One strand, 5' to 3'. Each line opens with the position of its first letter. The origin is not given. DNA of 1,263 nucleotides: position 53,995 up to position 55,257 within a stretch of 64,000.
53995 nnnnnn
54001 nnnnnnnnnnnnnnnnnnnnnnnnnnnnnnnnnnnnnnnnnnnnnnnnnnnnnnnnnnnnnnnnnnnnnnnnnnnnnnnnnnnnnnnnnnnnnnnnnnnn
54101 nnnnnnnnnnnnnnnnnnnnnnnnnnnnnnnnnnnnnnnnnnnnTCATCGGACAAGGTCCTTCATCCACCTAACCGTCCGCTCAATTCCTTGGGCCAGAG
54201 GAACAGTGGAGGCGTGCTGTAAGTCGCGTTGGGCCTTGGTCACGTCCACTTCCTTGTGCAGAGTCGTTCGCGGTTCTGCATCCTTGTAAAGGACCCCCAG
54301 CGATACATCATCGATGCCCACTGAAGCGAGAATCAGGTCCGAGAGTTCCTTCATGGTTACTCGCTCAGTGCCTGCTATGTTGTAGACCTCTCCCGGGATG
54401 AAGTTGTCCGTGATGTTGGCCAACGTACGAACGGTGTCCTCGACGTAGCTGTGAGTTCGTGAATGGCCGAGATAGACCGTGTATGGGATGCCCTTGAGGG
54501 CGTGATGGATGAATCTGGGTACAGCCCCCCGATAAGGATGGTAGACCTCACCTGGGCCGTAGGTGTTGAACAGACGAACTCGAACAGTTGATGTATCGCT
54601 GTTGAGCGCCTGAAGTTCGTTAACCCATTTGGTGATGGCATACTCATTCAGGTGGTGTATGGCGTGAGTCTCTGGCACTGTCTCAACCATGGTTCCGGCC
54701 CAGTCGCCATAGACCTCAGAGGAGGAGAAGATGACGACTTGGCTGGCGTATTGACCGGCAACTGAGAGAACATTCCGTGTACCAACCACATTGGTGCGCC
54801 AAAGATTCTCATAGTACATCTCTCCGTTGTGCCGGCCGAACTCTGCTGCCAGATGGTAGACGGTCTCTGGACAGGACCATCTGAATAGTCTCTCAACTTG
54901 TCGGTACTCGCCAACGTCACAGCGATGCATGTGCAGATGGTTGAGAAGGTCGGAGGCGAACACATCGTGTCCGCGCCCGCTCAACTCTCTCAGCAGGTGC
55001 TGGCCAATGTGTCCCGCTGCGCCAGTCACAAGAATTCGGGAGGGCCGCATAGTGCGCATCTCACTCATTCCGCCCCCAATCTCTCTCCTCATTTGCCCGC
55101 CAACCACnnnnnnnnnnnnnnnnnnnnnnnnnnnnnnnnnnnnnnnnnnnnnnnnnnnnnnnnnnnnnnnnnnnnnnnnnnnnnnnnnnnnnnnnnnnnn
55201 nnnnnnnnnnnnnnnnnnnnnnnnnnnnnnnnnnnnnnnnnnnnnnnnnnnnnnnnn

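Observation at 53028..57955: Seven-gene glycosylation-type cluster (3 GT2, 2 methyltransferase domains, epimerase, SGNH hydrolase) next to the lysis cassette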

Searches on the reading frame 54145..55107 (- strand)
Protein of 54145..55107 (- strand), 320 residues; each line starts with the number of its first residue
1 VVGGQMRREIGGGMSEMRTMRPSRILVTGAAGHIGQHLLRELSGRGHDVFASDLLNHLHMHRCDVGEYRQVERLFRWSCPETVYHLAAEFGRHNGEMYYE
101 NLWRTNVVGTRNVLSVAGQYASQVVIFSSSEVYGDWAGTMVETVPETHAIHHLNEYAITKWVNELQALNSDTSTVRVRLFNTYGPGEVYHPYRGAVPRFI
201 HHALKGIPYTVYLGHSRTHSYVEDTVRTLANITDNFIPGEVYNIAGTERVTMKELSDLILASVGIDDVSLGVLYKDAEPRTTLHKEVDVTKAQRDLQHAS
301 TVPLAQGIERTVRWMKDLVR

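Call 3: search_protein_families(library=pfam, proteins=[window:54145-55107:-], max_evalue=0.01)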
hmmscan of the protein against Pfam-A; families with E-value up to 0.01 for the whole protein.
window:54145-55107:- (320 aa): 7 families
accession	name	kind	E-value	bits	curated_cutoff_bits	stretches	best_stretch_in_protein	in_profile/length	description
PF01370.27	Epimerase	-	5.3e-37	127.9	20.9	1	25-245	1-240/240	NAD dependent epimerase/dehydratase family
PF16363.11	GDP_Man_Dehyd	-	8.6e-28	98.2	27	1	26-309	1-330/332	GDP-mannose 4,6 dehydratase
PF04321.23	RmlD_sub_bind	-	8.5e-16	58.3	27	1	24-275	2-236/287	RmlD substrate binding domain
PF07993.18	NAD_binding_4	-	2.7e-09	37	20.1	1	81-170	90-191/258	Male sterility protein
PF01073.25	3Beta_HSD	-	5.6e-09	35.9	22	1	26-207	1-200/280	3-beta hydroxysteroid dehydrogenase/isomerase family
PF02719.21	Polysacc_synt_2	-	7.4e-09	35.6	20.2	1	60-130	58-128/293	Polysaccharide biosynthesis protein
PF05368.20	NmrA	-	0.0052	16.9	27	1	23-51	3-31/298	NmrA-like family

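Call 6: search_protein_families(library=phrogs, proteins=[window:54145-55107:-], max_evalue=0.001)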
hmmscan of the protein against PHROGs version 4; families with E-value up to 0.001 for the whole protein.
window:54145-55107:- (320 aa): 1 family
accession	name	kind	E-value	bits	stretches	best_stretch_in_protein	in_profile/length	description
phrog_540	-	DNA, RNA and nucleotide metabolism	4.3e-56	191.7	1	19-317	289-596/715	nucleotide-sugar epimerase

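Call 32: search_protein_families(library=ncbifam, proteins=[window:54145-55050:-], max_evalue=0.01)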
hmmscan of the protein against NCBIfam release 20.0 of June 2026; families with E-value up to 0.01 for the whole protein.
window:54145-55050:- (301 aa): 27 families (the best 25 are shown)
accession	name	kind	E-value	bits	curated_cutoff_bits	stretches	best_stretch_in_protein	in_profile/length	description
TIGR01181.1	dTDP_gluc_dehyt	equivalog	1.4e-26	93.4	365.1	1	6-297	2-312/321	dTDP-glucose 4,6-dehydratase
TIGR04180.1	EDH_00030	hypoth_equivalog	1.9e-20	73.1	475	1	6-245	1-257/297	NAD-dependent 4,6-dehydratase LegB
NF042422.1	oxyalk_red_OleD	equivalog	1.3e-16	60.9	580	1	5-256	2-262/329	2-alkyl-3-oxoalkanoate reductase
TIGR02197.1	heptose_epim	equivalog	2.2e-16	59.9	274.6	1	6-297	1-314/316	ADP-glyceromanno-heptose 6-epimerase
TIGR01179.1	galE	equivalog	2.5e-15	56.1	262.3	1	5-165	1-178/332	UDP-glucose 4-epimerase GalE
NF011728.1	PRK15181.1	equivalog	3.3e-15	55.9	760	1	86-298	116-339/348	Vi polysaccharide biosynthesis UDP-N-acetylglucosaminuronic acid C-4 epimerase TviC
NF007490.0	PRK10084.1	subfamily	4.3e-14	52.3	649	2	155-296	189-334/361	dTDP-glucose 4,6-dehydratase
NF007582.0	PRK10217.1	equivalog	1.7e-13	50.4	698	1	5-296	3-331/355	dTDP-glucose 4,6-dehydratase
NF042423.1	oxyalk_red_Shew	equivalog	2.1e-12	46.8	580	1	4-250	9-263/331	2-alkyl-3-oxoalkanoate reductase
NF047922.1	GDPFucSynFcl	equivalog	7e-12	45.4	500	1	4-296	3-301/308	GDP-L-fucose synthase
TIGR01214.1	rmlD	equivalog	7.8e-12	44.9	224.05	1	5-245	1-227/285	dTDP-4-dehydrorhamnose reductase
TIGR03466.1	HpnA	hypoth_equivalog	1.1e-11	44.2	367.65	1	5-242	2-244/327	hopanoid-associated sugar epimerase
TIGR01746.1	Thioester-redct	subfamily_domain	1.8e-11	43.9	213.35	1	64-178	92-205/371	thioester reductase domain-containing protein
NF043036.1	ErythonDh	equivalog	4.1e-09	36.1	325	1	5-146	2-158/321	D-erythronate dehydrogenase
TIGR02622.1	CDP_4_6_dhtase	equivalog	1.8e-08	33.9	278.45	1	39-116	54-135/352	CDP-glucose 4,6-dehydratase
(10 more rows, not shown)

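Call 33: search_solved_structures(query=window:54145-55050:-, max_evalue=1e-10)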
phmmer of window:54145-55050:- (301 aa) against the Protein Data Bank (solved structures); distinct sequences matched with E-value up to 1e-10: 33.
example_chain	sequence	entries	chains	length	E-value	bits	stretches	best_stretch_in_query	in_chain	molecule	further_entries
8w3u_A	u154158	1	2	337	3.8e-95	321.9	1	2-297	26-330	dTDP-glucose 4,6-dehydratase related protein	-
9ar1_A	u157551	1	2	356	4.5e-95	321.6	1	2-297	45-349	dTDP-glucose 4,6-dehydratase related protein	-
4m55_A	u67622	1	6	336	4.4e-20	75.5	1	4-297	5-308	UDP-glucuronic acid decarboxylase 1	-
4lk3_A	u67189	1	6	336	4.7e-20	75.4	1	4-297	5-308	UDP-glucuronic acid decarboxylase 1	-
4gll_A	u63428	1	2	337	5e-20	75.3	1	4-297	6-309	UDP-glucuronic acid decarboxylase 1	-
2b69_A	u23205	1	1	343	5.3e-20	75.2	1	4-297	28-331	UDP-glucuronate decarboxylase 1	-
6pmh_A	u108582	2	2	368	5.9e-20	75.1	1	6-297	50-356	UDP-glucose 4-epimerase related protein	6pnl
4zrm_A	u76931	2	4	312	1.2e-19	74.1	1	5-297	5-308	UDP-glucose 4-epimerase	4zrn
1r66_A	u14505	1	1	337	8e-18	68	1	62-298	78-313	TDP-glucose-4,6-dehydratase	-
1r6d_A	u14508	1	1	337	1.5e-17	67.1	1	62-298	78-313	TDP-glucose-4,6-dehydratase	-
3ru9_A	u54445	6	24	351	1.4e-16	63.9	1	85-296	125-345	WbgU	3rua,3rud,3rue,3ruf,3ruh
3ru7_A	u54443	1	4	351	1.5e-16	63.9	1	85-296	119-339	WbgU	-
3lu1_A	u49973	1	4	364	1.7e-16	63.7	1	85-296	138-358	WbgU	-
6kv9_A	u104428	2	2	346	2.2e-16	63.3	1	5-297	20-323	MoeE5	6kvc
4lw8_A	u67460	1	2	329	2.9e-15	59.6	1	2-301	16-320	Putative epimerase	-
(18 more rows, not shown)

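Call 35: search_solved_structures(query=window:54145-55050:-, max_evalue=1e-50, show_alignments=1)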
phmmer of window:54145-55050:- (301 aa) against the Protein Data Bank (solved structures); distinct sequences matched with E-value up to 1e-50: 2.
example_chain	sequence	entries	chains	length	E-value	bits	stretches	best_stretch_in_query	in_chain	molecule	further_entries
8w3u_A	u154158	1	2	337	3.8e-95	321.9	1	2-297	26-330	dTDP-glucose 4,6-dehydratase related protein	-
9ar1_A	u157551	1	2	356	4.5e-95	321.6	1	2-297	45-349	dTDP-glucose 4,6-dehydratase related protein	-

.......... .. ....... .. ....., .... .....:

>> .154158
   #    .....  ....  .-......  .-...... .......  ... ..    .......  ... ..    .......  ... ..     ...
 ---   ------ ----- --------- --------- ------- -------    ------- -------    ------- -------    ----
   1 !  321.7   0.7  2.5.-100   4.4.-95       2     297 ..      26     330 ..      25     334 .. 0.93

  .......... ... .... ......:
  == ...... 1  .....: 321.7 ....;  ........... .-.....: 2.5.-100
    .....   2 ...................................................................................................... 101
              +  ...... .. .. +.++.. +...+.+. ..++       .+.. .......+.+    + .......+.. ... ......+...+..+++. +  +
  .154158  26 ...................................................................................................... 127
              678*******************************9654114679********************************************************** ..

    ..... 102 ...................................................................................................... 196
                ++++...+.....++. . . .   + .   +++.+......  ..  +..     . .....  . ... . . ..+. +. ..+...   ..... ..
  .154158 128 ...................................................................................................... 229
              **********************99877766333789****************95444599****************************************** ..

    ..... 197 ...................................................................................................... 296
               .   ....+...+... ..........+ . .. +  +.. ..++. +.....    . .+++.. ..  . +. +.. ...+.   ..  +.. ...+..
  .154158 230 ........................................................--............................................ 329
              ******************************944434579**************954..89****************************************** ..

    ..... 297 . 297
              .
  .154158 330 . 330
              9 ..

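Call 47: search_dna_similar(query=window:54145-55050:-, collection=phages, mode=protein, max_rows=25)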
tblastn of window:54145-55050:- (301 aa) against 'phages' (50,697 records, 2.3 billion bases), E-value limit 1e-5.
Records with a match: 170; places in all: 189; records where one place covers at least 80% of the query: 154.
Best place of each record, by identity: <60% 170.
By first word of the organism name: Synechococcus 55; Escherichia 41; Bacteriophage 14; Maribacter 8; Marine 7; Prochlorococcus 6; uncultured 3; Enterococcus 3; Pseudomonas 3; Streptomyces 3; and 17 more.
By host as written in the record: - 81; Escherichia coli 11; Maribacter forsetii DSM18668 8; Escherichia coli K-12 MG1655 6; Synechococcus sp. MW02 4; Streptomyces lividans JI 1326 3; Escherichia coli O177 3; Enterococcus faecalis 2; and 39 more.
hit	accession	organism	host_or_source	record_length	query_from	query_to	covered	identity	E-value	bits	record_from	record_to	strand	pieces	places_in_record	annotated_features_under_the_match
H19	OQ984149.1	Phage C48C1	-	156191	2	297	98%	29.7%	4e-24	107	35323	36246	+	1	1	nucleotide-sugar epimerase | DNA primase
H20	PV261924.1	Synechococcus phage RN05-S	Synechococcus sp. MW02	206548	1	277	92%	31.0%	1e-13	77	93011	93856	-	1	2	NAD dependent epimerase/dehydratase family | GDP-fucose protein O-fucosyltransferase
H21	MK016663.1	Synechococcus phage S-H68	Synechococcus sp. LTWRED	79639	1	277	92%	31.0%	1e-13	77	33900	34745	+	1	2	UDP-glucose 4-epimerase | hypothetical protein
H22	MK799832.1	Synechococcus phage S-B05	Synechococcus sp. MW02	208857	1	277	92%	31.0%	1e-13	77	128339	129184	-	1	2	ADP-L-glycero-D-mannoheptose-6-epimerase | hypothetical protein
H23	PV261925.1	Synechococcus phage RB11-B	Synechococcus sp. MW02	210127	1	277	92%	31.0%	1e-13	77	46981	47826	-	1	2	NAD dependent epimerase/dehydratase family | GDP-fucose protein O-fucosyltransferase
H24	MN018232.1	Synechococcus phage S-B43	Synechococcus sp. MW02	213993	1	277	92%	31.0%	2e-13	76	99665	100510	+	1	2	ADP-L-glycero-D-mannoheptose-6-epimerase | hypothetical protein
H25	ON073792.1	Aphanizomenon phage Yong-DA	Aphanizomenon flos-aquae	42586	3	300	99%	27.7%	4e-15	81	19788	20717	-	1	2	UDP-glucuronate decarboxylase | hypothetical protein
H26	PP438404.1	Aphanizomenon phage Afl-JY11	Aphanizomenon flos-aquae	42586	3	300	99%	27.7%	4e-15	81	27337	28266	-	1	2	WcaG nucleoside-diphosphate-sugar epimerase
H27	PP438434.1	Planktothrix phage Pag-JY44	Planktothrix agardhii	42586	3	300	99%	27.7%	4e-15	81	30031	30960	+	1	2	WcaG nucleoside-diphosphate-sugar epimerase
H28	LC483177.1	Klebsiella phage 05F01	Klebsiella quasipneumoniae strain S05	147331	5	295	97%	28.0%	5e-16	84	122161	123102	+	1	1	dTDP-glucose 4,6-dehydratase | hypothetical protein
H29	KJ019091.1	Synechococcus phage ACG-2014f_Syn7803US26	-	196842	4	277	91%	29.7%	1e-10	68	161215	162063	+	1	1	ADP-L-glycero-D-mannoheptose-6-epimerase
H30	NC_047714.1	Synechococcus phage ACG-2014f_Syn7803US26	-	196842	4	277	91%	29.7%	1e-10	68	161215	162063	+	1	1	nucleotide-sugar epimerase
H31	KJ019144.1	Synechococcus phage ACG-2014f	-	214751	4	277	91%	29.7%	1e-10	68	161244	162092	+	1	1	ADP-L-glycero-D-mannoheptose-6-epimerase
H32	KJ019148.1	Synechococcus phage ACG-2014f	-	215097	4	277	91%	29.7%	1e-10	68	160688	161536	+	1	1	ADP-L-glycero-D-mannoheptose-6-epimerase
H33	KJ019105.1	Synechococcus phage ACG-2014f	-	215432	4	277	91%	29.7%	1e-10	68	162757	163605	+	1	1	ADP-L-glycero-D-mannoheptose-6-epimerase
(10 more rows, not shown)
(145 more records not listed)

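Call 105: search_solved_structures(query=window:54145-55050:-, max_evalue=1e-19, show_alignments=3)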
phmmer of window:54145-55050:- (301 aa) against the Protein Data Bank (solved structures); distinct sequences matched with E-value up to 1e-19: 7.
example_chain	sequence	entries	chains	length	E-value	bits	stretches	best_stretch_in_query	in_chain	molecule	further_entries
8w3u_A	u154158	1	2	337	3.8e-95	321.9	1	2-297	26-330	dTDP-glucose 4,6-dehydratase related protein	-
9ar1_A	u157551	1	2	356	4.5e-95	321.6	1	2-297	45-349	dTDP-glucose 4,6-dehydratase related protein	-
4m55_A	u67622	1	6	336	4.4e-20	75.5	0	4-297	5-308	UDP-glucuronic acid decarboxylase 1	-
4lk3_A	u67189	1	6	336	4.7e-20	75.4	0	4-297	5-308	UDP-glucuronic acid decarboxylase 1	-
4gll_A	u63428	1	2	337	5e-20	75.3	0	4-297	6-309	UDP-glucuronic acid decarboxylase 1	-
2b69_A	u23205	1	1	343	5.3e-20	75.2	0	4-297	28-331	UDP-glucuronate decarboxylase 1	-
6pmh_A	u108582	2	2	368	5.9e-20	75.1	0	6-297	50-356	UDP-glucose 4-epimerase related protein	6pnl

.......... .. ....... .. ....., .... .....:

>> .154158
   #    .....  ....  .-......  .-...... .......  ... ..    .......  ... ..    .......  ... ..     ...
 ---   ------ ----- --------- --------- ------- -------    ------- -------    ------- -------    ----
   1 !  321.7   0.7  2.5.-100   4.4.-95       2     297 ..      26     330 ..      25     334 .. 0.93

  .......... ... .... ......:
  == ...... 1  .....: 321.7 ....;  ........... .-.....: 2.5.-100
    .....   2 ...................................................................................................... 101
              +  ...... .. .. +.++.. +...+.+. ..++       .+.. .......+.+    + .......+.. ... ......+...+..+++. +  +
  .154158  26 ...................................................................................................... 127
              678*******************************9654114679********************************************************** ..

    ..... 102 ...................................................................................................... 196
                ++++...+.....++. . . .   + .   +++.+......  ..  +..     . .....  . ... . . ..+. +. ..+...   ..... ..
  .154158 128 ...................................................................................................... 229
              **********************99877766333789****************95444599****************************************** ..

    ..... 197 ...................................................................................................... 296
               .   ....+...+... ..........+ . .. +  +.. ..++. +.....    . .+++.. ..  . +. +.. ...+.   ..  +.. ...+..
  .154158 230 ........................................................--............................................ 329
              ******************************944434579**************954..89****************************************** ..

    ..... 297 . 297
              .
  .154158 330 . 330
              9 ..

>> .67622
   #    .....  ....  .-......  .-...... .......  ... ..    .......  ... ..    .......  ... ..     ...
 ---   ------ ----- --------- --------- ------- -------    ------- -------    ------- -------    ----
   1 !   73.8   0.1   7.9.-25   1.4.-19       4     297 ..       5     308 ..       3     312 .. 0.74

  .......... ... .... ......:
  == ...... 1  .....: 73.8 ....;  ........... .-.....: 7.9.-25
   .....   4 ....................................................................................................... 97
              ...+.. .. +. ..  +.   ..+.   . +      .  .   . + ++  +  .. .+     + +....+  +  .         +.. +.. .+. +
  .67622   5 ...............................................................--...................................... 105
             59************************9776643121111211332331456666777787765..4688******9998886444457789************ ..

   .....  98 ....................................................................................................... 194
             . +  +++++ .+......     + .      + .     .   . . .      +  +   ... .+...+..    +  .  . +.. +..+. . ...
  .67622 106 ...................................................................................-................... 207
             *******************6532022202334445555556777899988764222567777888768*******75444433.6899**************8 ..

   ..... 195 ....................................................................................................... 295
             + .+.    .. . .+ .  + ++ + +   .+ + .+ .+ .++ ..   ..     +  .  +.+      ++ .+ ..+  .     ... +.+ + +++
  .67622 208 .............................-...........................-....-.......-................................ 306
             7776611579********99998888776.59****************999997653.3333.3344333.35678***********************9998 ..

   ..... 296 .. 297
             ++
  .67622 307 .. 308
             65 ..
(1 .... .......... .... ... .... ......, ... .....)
